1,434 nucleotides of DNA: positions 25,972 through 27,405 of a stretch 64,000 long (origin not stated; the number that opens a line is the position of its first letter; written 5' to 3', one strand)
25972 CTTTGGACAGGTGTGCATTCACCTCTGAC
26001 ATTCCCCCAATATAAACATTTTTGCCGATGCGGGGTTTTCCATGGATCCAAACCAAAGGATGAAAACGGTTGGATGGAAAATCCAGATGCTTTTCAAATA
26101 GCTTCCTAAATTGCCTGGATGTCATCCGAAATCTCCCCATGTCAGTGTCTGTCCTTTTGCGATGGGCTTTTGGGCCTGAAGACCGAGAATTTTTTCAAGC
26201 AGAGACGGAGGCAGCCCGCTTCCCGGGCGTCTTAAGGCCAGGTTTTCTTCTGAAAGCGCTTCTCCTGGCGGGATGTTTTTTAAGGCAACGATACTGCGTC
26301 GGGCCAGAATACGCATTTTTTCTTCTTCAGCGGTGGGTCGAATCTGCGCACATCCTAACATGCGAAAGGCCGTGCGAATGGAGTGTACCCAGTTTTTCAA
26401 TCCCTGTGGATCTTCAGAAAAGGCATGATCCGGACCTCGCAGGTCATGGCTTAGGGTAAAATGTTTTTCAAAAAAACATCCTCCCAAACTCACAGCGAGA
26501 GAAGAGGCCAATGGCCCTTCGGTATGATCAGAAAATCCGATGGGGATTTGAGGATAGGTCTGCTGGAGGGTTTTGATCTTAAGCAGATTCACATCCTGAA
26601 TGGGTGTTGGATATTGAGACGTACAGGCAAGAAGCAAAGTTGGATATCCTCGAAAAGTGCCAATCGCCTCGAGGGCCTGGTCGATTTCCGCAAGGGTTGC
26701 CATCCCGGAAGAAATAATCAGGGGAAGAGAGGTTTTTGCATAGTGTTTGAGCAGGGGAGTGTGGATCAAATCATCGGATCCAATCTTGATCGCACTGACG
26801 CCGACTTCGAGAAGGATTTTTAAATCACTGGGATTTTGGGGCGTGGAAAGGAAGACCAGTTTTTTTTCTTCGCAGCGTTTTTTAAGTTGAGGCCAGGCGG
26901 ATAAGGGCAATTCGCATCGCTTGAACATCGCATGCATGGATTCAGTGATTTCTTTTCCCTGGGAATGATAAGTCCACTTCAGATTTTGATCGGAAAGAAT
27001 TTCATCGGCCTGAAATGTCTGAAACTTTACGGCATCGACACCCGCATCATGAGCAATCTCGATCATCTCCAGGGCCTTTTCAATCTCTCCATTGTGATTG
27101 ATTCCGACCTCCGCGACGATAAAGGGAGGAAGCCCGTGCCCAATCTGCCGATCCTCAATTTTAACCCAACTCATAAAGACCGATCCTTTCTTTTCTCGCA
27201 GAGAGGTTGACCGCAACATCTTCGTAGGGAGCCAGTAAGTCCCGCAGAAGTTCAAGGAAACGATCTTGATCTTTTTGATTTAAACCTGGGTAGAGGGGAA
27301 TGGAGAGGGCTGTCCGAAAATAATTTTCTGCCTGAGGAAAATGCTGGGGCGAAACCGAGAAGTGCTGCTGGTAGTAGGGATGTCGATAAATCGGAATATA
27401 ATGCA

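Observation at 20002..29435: Expanded pseudaminic-acid-type biosynthesis operon with extra tailoring enzymes between the two flagellar blocks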

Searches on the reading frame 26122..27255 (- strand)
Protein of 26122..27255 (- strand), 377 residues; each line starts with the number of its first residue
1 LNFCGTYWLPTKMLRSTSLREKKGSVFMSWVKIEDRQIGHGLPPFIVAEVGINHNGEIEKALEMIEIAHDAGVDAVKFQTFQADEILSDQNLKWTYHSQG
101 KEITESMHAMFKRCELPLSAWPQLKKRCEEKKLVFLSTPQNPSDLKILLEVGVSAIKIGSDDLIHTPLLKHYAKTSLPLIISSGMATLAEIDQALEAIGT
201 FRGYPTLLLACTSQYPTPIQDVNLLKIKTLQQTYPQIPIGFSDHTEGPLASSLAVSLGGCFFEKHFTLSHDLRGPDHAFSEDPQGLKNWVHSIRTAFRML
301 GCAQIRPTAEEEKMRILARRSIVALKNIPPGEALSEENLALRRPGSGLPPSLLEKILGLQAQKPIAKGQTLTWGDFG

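Call 4: search_protein_families(library=ncbifam, proteins=[window:26122-27255:-], max_evalue=0.001)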
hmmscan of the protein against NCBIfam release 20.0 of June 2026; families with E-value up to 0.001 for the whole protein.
window:26122-27255:- (377 aa): 2 families
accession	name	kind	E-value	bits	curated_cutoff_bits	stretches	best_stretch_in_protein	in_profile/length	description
TIGR03569.1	NeuB_NnaB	equivalog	2.4e-103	345.7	399.65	1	44-371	1-329/329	N-acetylneuraminate synthase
TIGR03586.1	PseI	equivalog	5.2e-80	269.1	340.25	1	43-371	1-327/327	pseudaminic acid synthase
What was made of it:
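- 26122..27174 (-): NeuB-family nonulosonate synthase of the 'cassette' clade, not canonical PseI. Call 4: NeuB_NnaB 345.7 bits (cut-off 399.65), PseI 269.1 bits (cut-off 340.25).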

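Call 5: search_protein_families(library=pfam, proteins=[window:26122-27255:-], max_evalue=0.001)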
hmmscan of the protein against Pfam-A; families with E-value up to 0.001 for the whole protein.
window:26122-27255:- (377 aa): 2 families
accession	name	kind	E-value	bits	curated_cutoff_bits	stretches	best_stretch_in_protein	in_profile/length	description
PF03102.20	NeuB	-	8.5e-75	251.8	22.1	1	64-302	1-238/241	NeuB family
PF08666.17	SAF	-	6.6e-13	49.4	21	1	319-375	1-61/63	SAF domain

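Call 19: search_solved_structures(query=window:26122-27174:-, max_evalue=0.00001)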
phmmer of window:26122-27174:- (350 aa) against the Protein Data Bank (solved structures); distinct sequences matched with E-value up to 0.00001: 8.
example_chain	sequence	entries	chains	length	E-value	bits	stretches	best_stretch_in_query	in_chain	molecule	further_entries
1vli_A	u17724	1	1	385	6.7e-56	193.2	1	4-348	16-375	Spore coat polysaccharide biosynthesis protein spsE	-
1xuu_A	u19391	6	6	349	3.3e-51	177.7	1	5-342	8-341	polysialic acid capsule biosynthesis protein SiaC | N-acetylneuraminate synthase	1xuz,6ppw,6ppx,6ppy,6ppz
4ipj_A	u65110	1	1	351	8.9e-51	176.3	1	5-342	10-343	Polysialic acid capsule biosynthesis protein SiaC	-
4ipi_A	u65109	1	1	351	2.3e-50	175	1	5-342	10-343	Polysialic acid capsule biosynthesis protein SiaC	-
2wqp_A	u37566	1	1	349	7.8e-50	173.2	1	5-342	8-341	POLYSIALIC ACID CAPSULE BIOSYNTHESIS PROTEIN SIAC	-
8h2c_A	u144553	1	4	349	6.9e-46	160.3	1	17-349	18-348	Pseudaminic acid synthase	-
6ncs_A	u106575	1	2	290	1.1e-41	146.5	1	8-286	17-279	N-acetylneuraminic acid (Sialic acid) synthetase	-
3g8r_A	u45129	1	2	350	1.7e-28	103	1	17-339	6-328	Probable spore coat polysaccharide biosynthesis protein E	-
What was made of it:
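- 26122..27174 (-): Call 19: SpsE 193 bits, NeuB 178, PseI 160.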

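Call 71: search_dna_similar(query=window:26122-27174:-, collection=plasmids, mode=protein, max_rows=60, rows=spread)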
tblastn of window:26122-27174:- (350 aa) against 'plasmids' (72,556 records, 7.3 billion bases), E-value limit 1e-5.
Records with a match: 165; places in all: 181; records where one place covers at least 80% of the query: 153.
Best place of each record, by identity: <60% 165.
By first word of the organism name: Bacillus 63; Sinorhizobium 30; Azospirillum 17; Ensifer 5; Rhizobium 5; Halorussus 2; Sulfitobacter 2; Klebsiella 2; Priestia 2; Acinetobacter 2; and 33 more.
By predicted mobility (MOB-suite, as given by PLSDB): non-mobilizable 104; mobilizable 36; conjugative 25.
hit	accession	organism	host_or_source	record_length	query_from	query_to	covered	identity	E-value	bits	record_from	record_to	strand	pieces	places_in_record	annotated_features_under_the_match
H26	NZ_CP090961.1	Mariluticola halotolerans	sea sediment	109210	5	336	95%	48.8%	4e-107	350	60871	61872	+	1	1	N-acetylneuraminate synthase family protein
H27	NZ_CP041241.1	Sinorhizobium mexicanum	Acaciella angustissima,cell culture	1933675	5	349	99%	38.6%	1e-68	240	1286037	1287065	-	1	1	none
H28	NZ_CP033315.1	Azospirillum brasilense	rhizosphere soil of Digitaria ...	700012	4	346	98%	37.3%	7e-57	206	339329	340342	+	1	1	pseI: pseudaminic acid synthase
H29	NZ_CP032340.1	Azospirillum brasilense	soil sample,Agricultural field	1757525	4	346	98%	37.3%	7e-57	206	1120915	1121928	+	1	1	none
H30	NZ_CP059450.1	Azospirillum brasilense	Prokaryotes,soil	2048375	4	346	98%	36.4%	5e-56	204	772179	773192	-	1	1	none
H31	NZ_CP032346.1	Azospirillum brasilense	soil sample,Agricultural field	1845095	4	346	98%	36.2%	5e-50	186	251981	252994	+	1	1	record has no annotation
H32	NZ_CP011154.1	Bacillus cereus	cell culture,soil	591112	1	346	99%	35.8%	6e-52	192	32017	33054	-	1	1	pseI: pseudaminic acid synthase | pseH: UDP-4-amino-4, 6-dideoxy-N-acetyl-beta-L-altrosamine ...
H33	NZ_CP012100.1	Bacillus thuringiensis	whole organism,soil sample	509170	1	346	99%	35.8%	7e-52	191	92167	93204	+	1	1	pseI: pseudaminic acid synthase | pseH: UDP-4-amino-4, 6-dideoxy-N-acetyl-beta-L-altrosamine ...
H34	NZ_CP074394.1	Agrobacterium salinitolerans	Cotton,tiaaue sample,root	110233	6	347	98%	36.1%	6e-55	200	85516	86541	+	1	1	pseI: pseudaminic acid synthase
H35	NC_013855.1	Azospirillum sp. B510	-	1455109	4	346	98%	35.9%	1e-53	197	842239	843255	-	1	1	record has no annotation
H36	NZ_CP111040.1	Haladaptatus caseinilyticus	cell culture,sediment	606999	5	331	93%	37.5%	7e-57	206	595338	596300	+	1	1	neuB: N-acetylneuraminate synthase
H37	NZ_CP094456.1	Bacillus sp. ZJS3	cell culture,biological soil crust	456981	1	346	99%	35.4%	3e-51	189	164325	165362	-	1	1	pseI: pseudaminic acid synthase | pseH: UDP-4-amino-4, 6-dideoxy-N-acetyl-beta-L-altrosamine ...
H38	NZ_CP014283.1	Bacillus thuringiensis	cell culture,soil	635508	1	346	99%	35.4%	2e-50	187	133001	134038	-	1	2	pseI: pseudaminic acid synthase | pseH: UDP-4-amino-4, 6-dideoxy-N-acetyl-beta-L-altrosamine ...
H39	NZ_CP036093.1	Bacillus toyonensis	cell culture,soil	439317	1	346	99%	35.2%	2e-50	187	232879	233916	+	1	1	pseI: pseudaminic acid synthase | pseH: UDP-4-amino-4, 6-dideoxy-N-acetyl-beta-L-altrosamine ...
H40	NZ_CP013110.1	Sinorhizobium americanum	Vachellia farnesiana,cell culture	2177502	4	349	99%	35.2%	2e-55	202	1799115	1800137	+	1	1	record has no annotation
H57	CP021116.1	Aestuarium zhoushanense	pure culture,tidal flat sample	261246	18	344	93%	36.5%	3e-67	236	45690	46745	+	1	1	N-acetylneuraminate synthase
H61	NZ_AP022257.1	Klebsiella sp. WP8-S18-ESBL-06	-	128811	3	344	98%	33.9%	1e-52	194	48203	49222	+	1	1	pseI: pseudaminic acid synthase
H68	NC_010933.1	Bacillus cereus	-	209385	3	349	99%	32.7%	1e-52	194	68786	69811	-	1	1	bpsE: N-acetylneuraminate synthase family protein BpsE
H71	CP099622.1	Sphingomonadaceae bacterium OTU29THOMA1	Arabidopsis thaliana,pure culture,leaf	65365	18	342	93%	34.3%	6e-47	177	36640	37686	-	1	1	neuB: N-acetylneuraminate synthase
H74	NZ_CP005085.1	Sphingobium sp. TKS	-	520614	4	349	99%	31.2%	4e-45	172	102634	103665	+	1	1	pseI: pseudaminic acid synthase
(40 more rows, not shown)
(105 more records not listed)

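Call 72: get_annotated_region(hit=H28, flank=300)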
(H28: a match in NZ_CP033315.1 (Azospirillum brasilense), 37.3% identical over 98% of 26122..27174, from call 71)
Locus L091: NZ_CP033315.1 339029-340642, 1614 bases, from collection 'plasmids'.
description: Azospirillum brasilense strain Sp 7 plasmid p3, complete sequence
organism: Azospirillum brasilense (NCBI taxid 192)
taxonomy: Bacteria; Pseudomonadota; Alphaproteobacteria; Rhodospirillales; Azospirillaceae; Azospirillum; Azospirillum brasilense
host: -; source: rhizosphere soil of Digitaria decumbans,Agricultural field; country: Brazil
typing (MOB-suite, as given by PLSDB): non-mobilizable
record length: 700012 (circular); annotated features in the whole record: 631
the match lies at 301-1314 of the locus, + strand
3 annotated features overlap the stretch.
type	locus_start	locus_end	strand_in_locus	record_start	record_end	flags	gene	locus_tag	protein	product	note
CDS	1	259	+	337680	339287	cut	-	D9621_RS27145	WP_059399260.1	glycosyltransferase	-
CDS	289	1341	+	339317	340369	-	pseI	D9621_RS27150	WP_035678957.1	pseudaminic acid synthase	-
CDS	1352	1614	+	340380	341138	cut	-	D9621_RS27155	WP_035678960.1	glycosyltransferase family protein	-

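Call 73: get_annotated_region(hit=H32, flank=300)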
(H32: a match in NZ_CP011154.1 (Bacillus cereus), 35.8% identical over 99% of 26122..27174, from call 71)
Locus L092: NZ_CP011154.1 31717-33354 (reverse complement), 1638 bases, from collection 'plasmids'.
description: Bacillus cereus strain CMCC P0011 plasmid pRML05, complete sequence
organism: Bacillus cereus (NCBI taxid 1396)
taxonomy: Bacteria; Bacillota; Bacilli; Bacillales; Bacillaceae; Bacillus; Bacillus cereus
host: -; source: cell culture,soil; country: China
typing (MOB-suite, as given by PLSDB): non-mobilizable; replicon rep_cluster_125; mating-pair formation MPF_T
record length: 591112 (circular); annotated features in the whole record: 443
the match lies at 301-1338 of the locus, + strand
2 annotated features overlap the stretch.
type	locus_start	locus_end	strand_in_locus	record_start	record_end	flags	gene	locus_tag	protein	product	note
CDS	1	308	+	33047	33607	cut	pseH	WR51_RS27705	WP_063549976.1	UDP-4-amino-4, 6-dideoxy-N-acetyl-beta-L-altrosamine N-acetyltransferase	GO:0009058 - biosynthetic process [Evidence IEA]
CDS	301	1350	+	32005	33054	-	pseI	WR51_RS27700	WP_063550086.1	pseudaminic acid synthase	-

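Call 74: get_annotated_region(hit=H34, flank=300)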
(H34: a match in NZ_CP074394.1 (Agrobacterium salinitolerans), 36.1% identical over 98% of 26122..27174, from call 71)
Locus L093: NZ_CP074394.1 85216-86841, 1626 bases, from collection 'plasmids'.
description: Agrobacterium salinitolerans strain DG3-1 plasmid pDG3-1a, complete sequence
organism: Agrobacterium salinitolerans (NCBI taxid 1183413)
taxonomy: Bacteria; Pseudomonadota; Alphaproteobacteria; Hyphomicrobiales; Rhizobiaceae; Agrobacterium; Agrobacterium salinitolerans
host: -; source: Cotton,tiaaue sample,root; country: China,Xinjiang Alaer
typing (MOB-suite, as given by PLSDB): conjugative; relaxase MOBP; mating-pair formation MPF_T
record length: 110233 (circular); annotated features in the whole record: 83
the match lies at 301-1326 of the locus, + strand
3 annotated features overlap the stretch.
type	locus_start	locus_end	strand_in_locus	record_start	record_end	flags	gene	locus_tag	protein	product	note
CDS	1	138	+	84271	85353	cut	pseG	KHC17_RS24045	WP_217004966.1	UDP-2,4-diacetamido-2,4, 6-trideoxy-beta-L-altropyranose hydrolase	-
CDS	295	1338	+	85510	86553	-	pseI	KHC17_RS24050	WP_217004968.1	pseudaminic acid synthase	-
CDS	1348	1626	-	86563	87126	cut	pseH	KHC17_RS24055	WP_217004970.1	UDP-4-amino-4, 6-dideoxy-N-acetyl-beta-L-altrosamine N-acetyltransferase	GO:0009058 - biosynthetic process [Evidence IEA]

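Call 75: get_annotated_region(hit=H61, flank=300)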
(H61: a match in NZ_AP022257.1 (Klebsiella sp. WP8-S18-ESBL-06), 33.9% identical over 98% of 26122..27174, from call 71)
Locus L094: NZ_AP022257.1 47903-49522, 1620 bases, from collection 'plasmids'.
description: Klebsiella sp. WP8-S18-ESBL-06 plasmid pWP8-S18-ESBL-06_1, complete sequence
organism: Klebsiella sp. WP8-S18-ESBL-06 (NCBI taxid 2675726)
taxonomy: Bacteria; Pseudomonadota; Gammaproteobacteria; Enterobacterales; Enterobacteriaceae; Klebsiella; Klebsiella sp. WP8-S18-ESBL-06
host: -; source: -; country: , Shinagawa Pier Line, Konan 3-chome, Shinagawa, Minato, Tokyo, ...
typing (MOB-suite, as given by PLSDB): conjugative; replicon IncFIB,IncFIB,rep_cluster_2272; relaxase MOBC; mating-pair formation MPF_T
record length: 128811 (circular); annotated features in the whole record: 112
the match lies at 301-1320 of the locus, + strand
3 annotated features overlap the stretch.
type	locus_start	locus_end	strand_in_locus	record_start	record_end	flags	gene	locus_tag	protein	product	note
CDS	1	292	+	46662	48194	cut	pseG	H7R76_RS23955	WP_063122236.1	UDP-2,4-diacetamido-2,4, 6-trideoxy-beta-L-altropyranose hydrolase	-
CDS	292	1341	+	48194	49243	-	pseI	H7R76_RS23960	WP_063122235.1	pseudaminic acid synthase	-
CDS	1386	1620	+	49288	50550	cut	-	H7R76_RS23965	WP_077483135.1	hypothetical protein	-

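Call 76: get_annotated_region(hit=H74, flank=300)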
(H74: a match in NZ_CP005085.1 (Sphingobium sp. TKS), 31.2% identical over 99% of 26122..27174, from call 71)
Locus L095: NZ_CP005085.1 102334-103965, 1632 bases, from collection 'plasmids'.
description: Sphingobium sp. TKS plasmid pTK1, complete sequence
organism: Sphingobium sp. TKS (NCBI taxid 1315974)
taxonomy: Bacteria; Pseudomonadota; Alphaproteobacteria; Sphingomonadales; Sphingomonadaceae; Sphingobium; Sphingobium sp. TKS
host: -; source: -; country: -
typing (MOB-suite, as given by PLSDB): conjugative; replicon rep_cluster_647; relaxase MOBP,MOBP,MOBQ; mating-pair formation MPF_T
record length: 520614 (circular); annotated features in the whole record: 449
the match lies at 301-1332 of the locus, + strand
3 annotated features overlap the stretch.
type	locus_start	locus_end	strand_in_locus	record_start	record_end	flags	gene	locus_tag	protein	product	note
CDS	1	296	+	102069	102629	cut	pseH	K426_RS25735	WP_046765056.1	UDP-4-amino-4, 6-dideoxy-N-acetyl-beta-L-altrosamine N-acetyltransferase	GO:0009058 - biosynthetic process [Evidence IEA]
CDS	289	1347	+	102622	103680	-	pseI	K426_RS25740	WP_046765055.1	pseudaminic acid synthase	-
CDS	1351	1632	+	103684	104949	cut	-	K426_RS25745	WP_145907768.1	hypothetical protein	-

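Call 77: get_annotated_region(hit=H36, flank=300)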
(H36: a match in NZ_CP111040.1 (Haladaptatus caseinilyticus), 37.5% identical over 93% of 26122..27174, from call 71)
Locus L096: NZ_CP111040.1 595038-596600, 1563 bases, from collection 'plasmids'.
description: Haladaptatus caseinilyticus strain ZJ1 plasmid unnamed4, complete sequence
organism: Haladaptatus caseinilyticus (NCBI taxid 2993314)
taxonomy: Archaea; Euryarchaeota; Halobacteria; Halobacteriales; Haladaptataceae; Haladaptatus; Haladaptatus caseinilyticus
host: -; source: cell culture,sediment; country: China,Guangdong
typing (MOB-suite, as given by PLSDB): non-mobilizable
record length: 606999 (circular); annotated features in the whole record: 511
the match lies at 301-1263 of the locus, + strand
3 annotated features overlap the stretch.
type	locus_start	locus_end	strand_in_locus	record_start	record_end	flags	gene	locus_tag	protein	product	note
CDS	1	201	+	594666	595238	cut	-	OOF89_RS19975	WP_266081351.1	FAD-dependent oxidoreductase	-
CDS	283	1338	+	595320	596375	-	neuB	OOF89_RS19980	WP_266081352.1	N-acetylneuraminate synthase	GO:0016051 - carbohydrate biosynthetic process [Evidence IEA]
CDS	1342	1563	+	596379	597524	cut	neuC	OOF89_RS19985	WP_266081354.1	UDP-N-acetylglucosamine 2-epimerase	GO:0006047 - UDP-N-acetylglucosamine metabolic process [Evidence IEA]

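Call 78: get_annotated_region(hit=H57, flank=300)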
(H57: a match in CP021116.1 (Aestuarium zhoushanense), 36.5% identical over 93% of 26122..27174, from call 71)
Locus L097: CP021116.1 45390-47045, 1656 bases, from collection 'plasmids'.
description: Aestuarium zhoushanense strain G7 plasmid unnamed2, complete sequence
organism: Aestuarium zhoushanense (NCBI taxid 2820523)
taxonomy: Bacteria; Pseudomonadota; Alphaproteobacteria; Rhodobacterales; Paracoccaceae; Aestuarium; Aestuarium zhoushanense
host: -; source: pure culture,tidal flat sample; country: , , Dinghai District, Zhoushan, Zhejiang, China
typing (MOB-suite, as given by PLSDB): non-mobilizable
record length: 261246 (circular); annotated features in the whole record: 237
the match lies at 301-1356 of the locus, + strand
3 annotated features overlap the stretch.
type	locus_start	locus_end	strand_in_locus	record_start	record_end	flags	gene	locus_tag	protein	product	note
CDS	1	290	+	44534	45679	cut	-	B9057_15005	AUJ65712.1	UDP-N-acetylglucosamine 2-epimerase (hydrolyzing)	-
CDS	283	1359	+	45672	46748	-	-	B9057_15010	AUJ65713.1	N-acetylneuraminate synthase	-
CDS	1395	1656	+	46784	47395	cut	-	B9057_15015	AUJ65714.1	hypothetical protein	-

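Call 79: get_annotated_region(hit=H71, flank=300)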
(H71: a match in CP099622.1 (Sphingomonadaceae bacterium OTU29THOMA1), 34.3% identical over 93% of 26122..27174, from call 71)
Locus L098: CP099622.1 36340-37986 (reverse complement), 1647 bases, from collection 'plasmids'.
description: Sphingomonadaceae bacterium OTU29THOMA1 plasmid unnamed, complete sequence
organism: Sphingomonadaceae bacterium OTU29THOMA1 (NCBI taxid 2952889)
taxonomy: Bacteria; Pseudomonadota; Alphaproteobacteria; Sphingomonadales; Sphingomonadaceae; ; Sphingomonadaceae bacterium OTU29THOMA1
host: -; source: Arabidopsis thaliana,pure culture,leaf; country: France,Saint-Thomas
typing (MOB-suite, as given by PLSDB): non-mobilizable
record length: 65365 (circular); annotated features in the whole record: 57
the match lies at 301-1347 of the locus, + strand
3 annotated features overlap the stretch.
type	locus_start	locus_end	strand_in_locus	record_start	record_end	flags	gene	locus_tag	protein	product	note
CDS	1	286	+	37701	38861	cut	neuC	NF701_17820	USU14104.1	UDP-N-acetylglucosamine 2-epimerase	-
CDS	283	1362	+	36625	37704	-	neuB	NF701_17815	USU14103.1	N-acetylneuraminate synthase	-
CDS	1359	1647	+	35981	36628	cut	-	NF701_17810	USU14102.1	acetyltransferase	-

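Call 80: get_annotated_region(hit=H68, flank=300)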
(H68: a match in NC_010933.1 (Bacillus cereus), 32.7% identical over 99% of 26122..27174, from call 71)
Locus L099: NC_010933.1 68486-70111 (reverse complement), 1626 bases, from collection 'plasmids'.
description: Bacillus cereus plasmid pBC210, complete sequence
organism: Bacillus cereus (NCBI taxid 1396)
taxonomy: Bacteria; Bacillota; Bacilli; Bacillales; Bacillaceae; Bacillus; Bacillus cereus
host: -; source: -; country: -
typing (MOB-suite, as given by PLSDB): non-mobilizable; replicon rep_cluster_164
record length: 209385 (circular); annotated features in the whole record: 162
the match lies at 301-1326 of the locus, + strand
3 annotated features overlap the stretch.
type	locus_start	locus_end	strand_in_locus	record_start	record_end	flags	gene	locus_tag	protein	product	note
predicted_resistance_gene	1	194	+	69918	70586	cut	bpsD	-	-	sugar transferase BpsD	predicted by amrfinderplus; class ; identity 100.0%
predicted_resistance_gene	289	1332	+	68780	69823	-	bpsE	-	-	N-acetylneuraminate synthase family protein BpsE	predicted by amrfinderplus; class ; identity 100.0%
predicted_resistance_gene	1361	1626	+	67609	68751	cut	bpsF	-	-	UDP-N-acetylglucosamine 2-epimerase BpsF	predicted by amrfinderplus; class ; identity 100.0%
